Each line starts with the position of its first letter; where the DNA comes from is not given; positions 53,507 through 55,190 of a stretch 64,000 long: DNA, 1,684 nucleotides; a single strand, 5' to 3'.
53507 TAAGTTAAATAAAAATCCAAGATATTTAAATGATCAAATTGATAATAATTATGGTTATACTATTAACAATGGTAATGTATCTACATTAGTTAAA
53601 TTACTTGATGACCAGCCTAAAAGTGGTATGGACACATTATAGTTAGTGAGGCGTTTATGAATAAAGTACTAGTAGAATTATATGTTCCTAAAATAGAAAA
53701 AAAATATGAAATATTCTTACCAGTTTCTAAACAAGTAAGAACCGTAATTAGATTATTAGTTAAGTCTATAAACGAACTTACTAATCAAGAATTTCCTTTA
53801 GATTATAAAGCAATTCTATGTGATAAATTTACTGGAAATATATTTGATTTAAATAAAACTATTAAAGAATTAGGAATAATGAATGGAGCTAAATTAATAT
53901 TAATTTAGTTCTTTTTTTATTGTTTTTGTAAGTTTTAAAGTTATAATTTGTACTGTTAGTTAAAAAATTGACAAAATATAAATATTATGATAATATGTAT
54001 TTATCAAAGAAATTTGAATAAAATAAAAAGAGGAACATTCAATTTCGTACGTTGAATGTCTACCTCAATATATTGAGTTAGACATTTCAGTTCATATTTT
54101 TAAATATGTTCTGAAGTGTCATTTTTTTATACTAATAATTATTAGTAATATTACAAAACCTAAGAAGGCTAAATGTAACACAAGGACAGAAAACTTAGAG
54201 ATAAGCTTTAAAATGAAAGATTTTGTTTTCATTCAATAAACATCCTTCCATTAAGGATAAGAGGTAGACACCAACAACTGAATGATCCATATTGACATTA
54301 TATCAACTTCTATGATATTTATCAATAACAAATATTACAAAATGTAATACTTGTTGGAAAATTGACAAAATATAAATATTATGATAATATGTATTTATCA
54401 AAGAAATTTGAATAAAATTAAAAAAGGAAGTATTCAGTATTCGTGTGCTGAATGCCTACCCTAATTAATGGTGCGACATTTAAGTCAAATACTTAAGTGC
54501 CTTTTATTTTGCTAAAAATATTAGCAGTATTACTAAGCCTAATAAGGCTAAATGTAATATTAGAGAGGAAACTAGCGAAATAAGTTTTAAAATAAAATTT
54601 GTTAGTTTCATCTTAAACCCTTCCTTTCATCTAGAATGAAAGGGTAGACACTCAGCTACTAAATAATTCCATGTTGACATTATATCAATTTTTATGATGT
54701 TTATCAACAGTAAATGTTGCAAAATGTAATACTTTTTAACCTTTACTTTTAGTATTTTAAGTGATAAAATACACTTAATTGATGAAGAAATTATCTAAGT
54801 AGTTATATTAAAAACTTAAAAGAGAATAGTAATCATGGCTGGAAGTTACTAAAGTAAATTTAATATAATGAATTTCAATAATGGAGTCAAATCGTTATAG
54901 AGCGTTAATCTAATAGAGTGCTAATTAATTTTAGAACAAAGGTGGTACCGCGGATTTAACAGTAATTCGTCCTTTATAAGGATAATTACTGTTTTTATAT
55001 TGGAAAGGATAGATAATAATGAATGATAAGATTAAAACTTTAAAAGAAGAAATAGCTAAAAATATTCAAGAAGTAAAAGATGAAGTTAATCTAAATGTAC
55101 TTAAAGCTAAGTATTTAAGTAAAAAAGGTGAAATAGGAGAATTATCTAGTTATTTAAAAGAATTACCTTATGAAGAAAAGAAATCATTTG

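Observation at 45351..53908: Two-gene EssC+EsaB module facing a sortase B-fusion / FemAB / glucosaminidase operon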

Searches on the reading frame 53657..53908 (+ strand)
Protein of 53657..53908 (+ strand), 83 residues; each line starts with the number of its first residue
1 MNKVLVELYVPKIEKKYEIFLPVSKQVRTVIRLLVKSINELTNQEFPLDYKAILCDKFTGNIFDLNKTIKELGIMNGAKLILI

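Call 4: search_protein_families(library=pfam, proteins=[window:53657-53908:+], max_evalue=0.01)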
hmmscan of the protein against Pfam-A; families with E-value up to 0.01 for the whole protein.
window:53657-53908:+ (83 aa): 1 family
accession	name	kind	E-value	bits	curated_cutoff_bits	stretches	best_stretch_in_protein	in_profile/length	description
PF08817.16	YukD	-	0.0027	18.8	27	1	14-82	10-76/76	WXG100 protein secretion system (Wss), protein YukD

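Call 5: search_protein_families(library=ncbifam, proteins=[window:53657-53908:+], max_evalue=0.01)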
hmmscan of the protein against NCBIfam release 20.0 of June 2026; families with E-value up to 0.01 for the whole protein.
window:53657-53908:+ (83 aa): 0 families

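Call 30: search_solved_structures(query=A1, max_evalue=10, show_alignments=2)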
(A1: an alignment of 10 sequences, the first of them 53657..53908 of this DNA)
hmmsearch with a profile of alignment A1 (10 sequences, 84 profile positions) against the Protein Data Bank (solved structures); distinct sequences matched with E-value up to 10: 13.
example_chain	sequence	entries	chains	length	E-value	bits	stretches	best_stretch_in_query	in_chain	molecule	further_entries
7ev8_A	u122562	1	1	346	0.094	16.4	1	25-78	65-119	Nucleoprotein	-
2nbw_B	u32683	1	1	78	0.36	14.6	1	59-83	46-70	UV excision repair protein RAD23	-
6v8i_AE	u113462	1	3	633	0.59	13.9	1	33-78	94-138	Tail-Associated Lysin, gp59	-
2nbu_A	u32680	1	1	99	0.6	13.8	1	59-83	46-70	UV excision repair protein RAD23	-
4n3z_A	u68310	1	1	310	0.67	13.7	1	21-65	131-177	Rab5 GDP/GTP exchange factor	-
3m62_B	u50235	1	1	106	0.68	13.7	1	59-83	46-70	UV excision repair protein RAD23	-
4q9u_A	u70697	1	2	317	0.71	13.6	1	21-65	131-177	Rab5 GDP/GTP exchange factor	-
1txu_A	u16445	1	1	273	0.72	13.6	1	21-65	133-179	Rab5 GDP/GTP exchange factor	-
2ot3_A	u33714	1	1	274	0.72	13.6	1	21-65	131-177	Rab5 GDP/GTP exchange factor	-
2z13_A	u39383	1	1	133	1.7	12.4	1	24-81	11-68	EF-hand domain-containing family member C2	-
2z14_A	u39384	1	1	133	1.7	12.4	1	24-81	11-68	EF-hand domain-containing family member C2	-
9d5b_A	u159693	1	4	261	2.1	12.1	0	57-81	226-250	Multi-ubiquitin domain-containing protein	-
9nvv_b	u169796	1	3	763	6.4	10.6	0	60-84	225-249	HIV envelope gp120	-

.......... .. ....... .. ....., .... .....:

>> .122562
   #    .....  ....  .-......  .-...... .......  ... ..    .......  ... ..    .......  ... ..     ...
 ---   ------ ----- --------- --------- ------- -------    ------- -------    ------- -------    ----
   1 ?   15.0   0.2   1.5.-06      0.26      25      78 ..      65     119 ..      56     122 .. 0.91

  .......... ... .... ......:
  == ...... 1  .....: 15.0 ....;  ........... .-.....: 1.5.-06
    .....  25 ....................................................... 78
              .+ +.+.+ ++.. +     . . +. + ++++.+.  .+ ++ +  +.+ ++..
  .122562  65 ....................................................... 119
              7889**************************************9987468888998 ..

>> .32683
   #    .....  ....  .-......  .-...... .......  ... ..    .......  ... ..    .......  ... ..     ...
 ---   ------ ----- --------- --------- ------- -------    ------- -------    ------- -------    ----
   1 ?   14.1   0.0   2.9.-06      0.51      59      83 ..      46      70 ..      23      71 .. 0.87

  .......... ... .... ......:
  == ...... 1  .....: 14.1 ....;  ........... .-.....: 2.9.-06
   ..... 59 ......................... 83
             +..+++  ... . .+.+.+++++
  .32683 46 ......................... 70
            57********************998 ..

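Call 32: find_homologous_proteins(query=A1, max_evalue=0.001)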
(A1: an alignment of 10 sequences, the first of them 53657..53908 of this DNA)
Query A1 (10 sequences) (83 aa, profile of the alignment): 1472 proteins with E <= 0.001 among 1785 candidates; the best 120 are listed.
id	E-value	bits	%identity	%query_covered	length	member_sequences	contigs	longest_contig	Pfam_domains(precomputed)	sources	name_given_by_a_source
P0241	1.2e-31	127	38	99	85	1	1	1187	-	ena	-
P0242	2.8e-31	126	93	100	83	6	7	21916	-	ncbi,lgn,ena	-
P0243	3.1e-31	125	38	99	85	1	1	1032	-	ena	-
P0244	3.7e-31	125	38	99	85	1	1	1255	-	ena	-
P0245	5.7e-31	125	44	99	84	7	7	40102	-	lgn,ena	-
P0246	5.8e-31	125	35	99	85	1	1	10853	-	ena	-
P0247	6.4e-31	124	38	99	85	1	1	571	-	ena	-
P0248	7.2e-31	124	41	99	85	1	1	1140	-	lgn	-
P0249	7.5e-31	124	39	99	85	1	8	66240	-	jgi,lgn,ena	-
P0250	8.1e-31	124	38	99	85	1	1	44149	-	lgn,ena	-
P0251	8.4e-31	124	37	99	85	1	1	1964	-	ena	-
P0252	9.0e-31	124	39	99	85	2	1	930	-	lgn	-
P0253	9.5e-31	124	38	99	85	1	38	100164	-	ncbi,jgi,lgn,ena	jgi:hypothetical protein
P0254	1.0e-30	124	37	99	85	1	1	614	-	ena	-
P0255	1.1e-30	124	35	83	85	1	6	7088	-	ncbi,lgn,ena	-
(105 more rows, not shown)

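Call 45: predict_structure(alignment_id=A2)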
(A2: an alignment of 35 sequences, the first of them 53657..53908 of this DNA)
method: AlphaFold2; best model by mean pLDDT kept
length: 83 residues; sequences in the alignment: 35
mean_pLDDT: 94.6   pTM: 0.83
mean pLDDT of the five models: 94.6, 94.5, 93.1, 90.9, 86.1
residues with pLDDT >= 90: 74; 70-90: 8; 50-70: 1; < 50: 0
segments of 3 or more residues with pLDDT < 50: none
pLDDT, mean of each block of 10 residues (from residue 1): 93 96 97 95 86 95 97 96 96
secondary structure, 60 per line:
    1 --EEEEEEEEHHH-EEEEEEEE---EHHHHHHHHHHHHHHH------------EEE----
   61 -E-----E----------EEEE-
elements in order: E3-10 E15-22 H27-41 E54-56 E79-82

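Call 48: fold_search(model_id=the predicted structure, library=pdb)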
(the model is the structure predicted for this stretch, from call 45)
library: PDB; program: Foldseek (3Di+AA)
matches with E <= 10: 1690; with E <= 0.001: 519
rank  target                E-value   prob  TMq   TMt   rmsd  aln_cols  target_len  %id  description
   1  7np7_D2               3.5e-06  1.00  0.83  0.19   2.3        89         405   18  Structure of an intact ESX-5 inner membrane complex, Composite C1 model (released 2021-06-02)
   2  7npt_D8               3.5e-06  1.00  0.82  0.69   2.3        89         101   18  Cytosolic bridge of an intact ESX-5 inner membrane complex (released 2021-05-26)
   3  5x3p_C                4.3e-06  1.00  0.60  0.63   3.7        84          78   20  Crystal structure of the UBX domain of human UBXD7 (released 2017-03-22)
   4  8tyx_A                4.9e-06  1.00  0.70  0.71   2.5        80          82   19  Structure of a bacterial Ubl-deubiquitinase complex (form 1) (released 2024-06-12)
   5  9m1k_E                6.3e-06  1.00  0.66  0.62   3.2        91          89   16  Cryo-EM structure of the TBC-DE-Arl2-beta-tubulin complex with GTP (released 2025-10-22)
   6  6fno_D                8.2e-06  1.00  0.68  0.64   2.5        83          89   17  Caldiarchaeum Subterraneum Ubiquitin:Rpn11-homolog complex, zinc soak (released 2018-07-25)
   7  8j0a_A                8.8e-06  1.00  0.68  0.71   2.6        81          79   20  Robust design of effective allosteric activator UbV R4 for Rsp5 E3 ligase using the machine-learning tool ProteinMPNN (released 2023-08-09)
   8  9lqm_B                1.2e-05  1.00  0.67  0.69   2.5        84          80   18  Crystal structure of synthetic ubiquitin variant R4 designed by ProteinMPNN (released 2025-02-12)
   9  9eeb_E                1.3e-05  1.00  0.68  0.19   3.0        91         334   14  Tubulin cofactors D,E,G bound to tubulin dimer (released 2026-02-04)
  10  3qq8_B                1.4e-05  1.00  0.64  0.66   3.5        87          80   17  Crystal structure of p97-N in complex with FAF1-UBX (released 2011-06-22)
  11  4kv2_A                1.5e-05  1.00  0.75  0.70   3.2        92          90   15  Ubiquitin-like domain of the mycobacterium tuberculosis type VII secretion system protein ECCD1 (released 2014-04-09)
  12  5hpl_C                1.5e-05  1.00  0.69  0.71   2.6        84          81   13  System-wide modulation of HECT E3 ligases with selective ubiquitin variant probes: Rsp5 and UbV R5.4 (released 2016-03-16)
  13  5x4l_C                1.5e-05  1.00  0.61  0.63   3.6        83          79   20  Crystal structure of the UBX domain of human UBXD7 in complex with p97 N domain (released 2017-03-22)
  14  5jp1_B                1.9e-05  1.00  0.66  0.70   2.4        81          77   11  Structure of Xanthomonas campestris effector protein XopD bound to tomato SUMO (released 2016-07-27)
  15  1h8c_MODEL_1_A        1.9e-05  1.00  0.66  0.66   3.5        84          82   18  UBX domain from human faf1 (released 2001-02-13)
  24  7np7_D4               3.0e-05  1.00  0.81  0.18   2.3        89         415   18  Structure of an intact ESX-5 inner membrane complex, Composite C1 model (released 2021-06-02)
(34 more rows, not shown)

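Call 51: find_related_loci(query=A2, collection=metagenome_contigs, flank=10000)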
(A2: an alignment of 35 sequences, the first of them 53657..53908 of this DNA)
Query A2 (83 aa) in metagenome_contigs; peptide patterns used: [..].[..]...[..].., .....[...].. (x = any residue, [..] = any of these).
240 stretches matched a pattern; 120 encode a relative of the query (tblastn E <= 1e-3); the best 80 are kept; 80 distinct loci.
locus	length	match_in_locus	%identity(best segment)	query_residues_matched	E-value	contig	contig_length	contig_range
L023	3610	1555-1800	43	2-83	8e-20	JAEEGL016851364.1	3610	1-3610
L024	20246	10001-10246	46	2-83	2e-19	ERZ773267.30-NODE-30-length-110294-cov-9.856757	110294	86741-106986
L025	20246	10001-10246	41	2-83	2e-19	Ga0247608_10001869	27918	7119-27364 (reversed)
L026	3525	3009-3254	41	2-83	3e-19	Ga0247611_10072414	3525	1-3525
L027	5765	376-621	46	2-83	4e-19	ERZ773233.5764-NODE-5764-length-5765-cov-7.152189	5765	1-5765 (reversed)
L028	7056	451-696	44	2-83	3e-19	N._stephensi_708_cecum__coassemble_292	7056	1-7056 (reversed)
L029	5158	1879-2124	43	2-83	4e-19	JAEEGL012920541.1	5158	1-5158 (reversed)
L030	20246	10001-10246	43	2-83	6e-19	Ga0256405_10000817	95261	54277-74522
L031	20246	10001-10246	45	2-83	2e-18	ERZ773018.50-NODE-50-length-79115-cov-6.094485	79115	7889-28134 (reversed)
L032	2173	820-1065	41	2-83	2e-18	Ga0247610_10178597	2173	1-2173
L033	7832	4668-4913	40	2-83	5e-18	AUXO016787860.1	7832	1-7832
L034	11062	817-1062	40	2-83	4e-18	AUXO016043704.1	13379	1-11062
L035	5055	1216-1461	37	2-83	7e-18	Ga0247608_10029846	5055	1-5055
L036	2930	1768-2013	41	2-83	7e-18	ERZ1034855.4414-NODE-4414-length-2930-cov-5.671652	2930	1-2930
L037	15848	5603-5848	35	2-83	9e-18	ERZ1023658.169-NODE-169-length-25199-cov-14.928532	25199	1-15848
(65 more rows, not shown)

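Call 88: find_encoding_contigs(protein=P0242, flank=10000, max_places=8)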
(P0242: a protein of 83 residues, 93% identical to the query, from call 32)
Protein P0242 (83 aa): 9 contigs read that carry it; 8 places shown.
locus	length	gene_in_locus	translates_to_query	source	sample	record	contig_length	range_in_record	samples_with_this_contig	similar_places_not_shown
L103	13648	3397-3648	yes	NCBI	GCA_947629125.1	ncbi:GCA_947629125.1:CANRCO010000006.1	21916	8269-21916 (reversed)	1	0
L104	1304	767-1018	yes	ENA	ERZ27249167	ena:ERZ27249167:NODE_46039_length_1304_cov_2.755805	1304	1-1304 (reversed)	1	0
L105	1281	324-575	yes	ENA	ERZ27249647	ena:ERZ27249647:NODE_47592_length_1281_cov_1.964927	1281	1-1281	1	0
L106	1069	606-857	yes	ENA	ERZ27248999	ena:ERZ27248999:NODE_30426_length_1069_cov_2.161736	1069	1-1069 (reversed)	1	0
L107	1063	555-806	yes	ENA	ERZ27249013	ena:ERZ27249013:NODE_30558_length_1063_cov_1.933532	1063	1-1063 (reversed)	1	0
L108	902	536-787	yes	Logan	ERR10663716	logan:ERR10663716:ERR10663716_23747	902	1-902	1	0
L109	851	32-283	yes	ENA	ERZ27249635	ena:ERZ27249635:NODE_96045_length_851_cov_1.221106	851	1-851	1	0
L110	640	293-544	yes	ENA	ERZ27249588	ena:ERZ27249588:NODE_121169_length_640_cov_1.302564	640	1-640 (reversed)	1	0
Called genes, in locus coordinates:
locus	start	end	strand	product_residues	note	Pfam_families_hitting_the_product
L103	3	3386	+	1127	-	?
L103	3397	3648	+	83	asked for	-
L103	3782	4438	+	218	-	-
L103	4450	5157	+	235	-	-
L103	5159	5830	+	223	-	-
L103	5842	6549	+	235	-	-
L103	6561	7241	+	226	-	-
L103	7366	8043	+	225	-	-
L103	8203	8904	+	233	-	-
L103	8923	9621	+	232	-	-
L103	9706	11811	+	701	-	PF02861:Clp_N, PF23569:NBD_SMAX1, PF00004:AAA, PF17871:AAA_lid_9, PF00158:Sigma54_activat, PF07724:AAA_2, PF00004:AAA, PF07728:AAA_5, +11 more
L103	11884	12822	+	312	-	-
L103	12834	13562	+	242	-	PF02616:SMC_ScpA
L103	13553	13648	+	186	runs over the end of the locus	PF04079:SMC_ScpB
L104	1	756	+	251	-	?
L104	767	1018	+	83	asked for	-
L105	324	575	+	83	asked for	-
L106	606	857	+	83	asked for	-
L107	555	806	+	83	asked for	-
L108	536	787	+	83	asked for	-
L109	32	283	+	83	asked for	-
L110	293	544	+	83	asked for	-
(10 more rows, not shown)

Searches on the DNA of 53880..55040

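Call 65: search_rna_families(source=window, start=53880, end=55040, threshold=evalue, max_evalue=1)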
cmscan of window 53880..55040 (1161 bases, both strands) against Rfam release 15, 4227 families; matches with E-value up to 1: 2.
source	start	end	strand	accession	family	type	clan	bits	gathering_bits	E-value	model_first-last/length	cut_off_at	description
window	54776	54977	+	RF00230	T-box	Cis-reg; leader;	-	67.8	93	2.7e-14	1-219/219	no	T-box leader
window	54082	54119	+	RF03652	mir-2329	Gene; miRNA;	-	19.8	90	0.73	1-66/66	no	mir-2329 microRNA precursor family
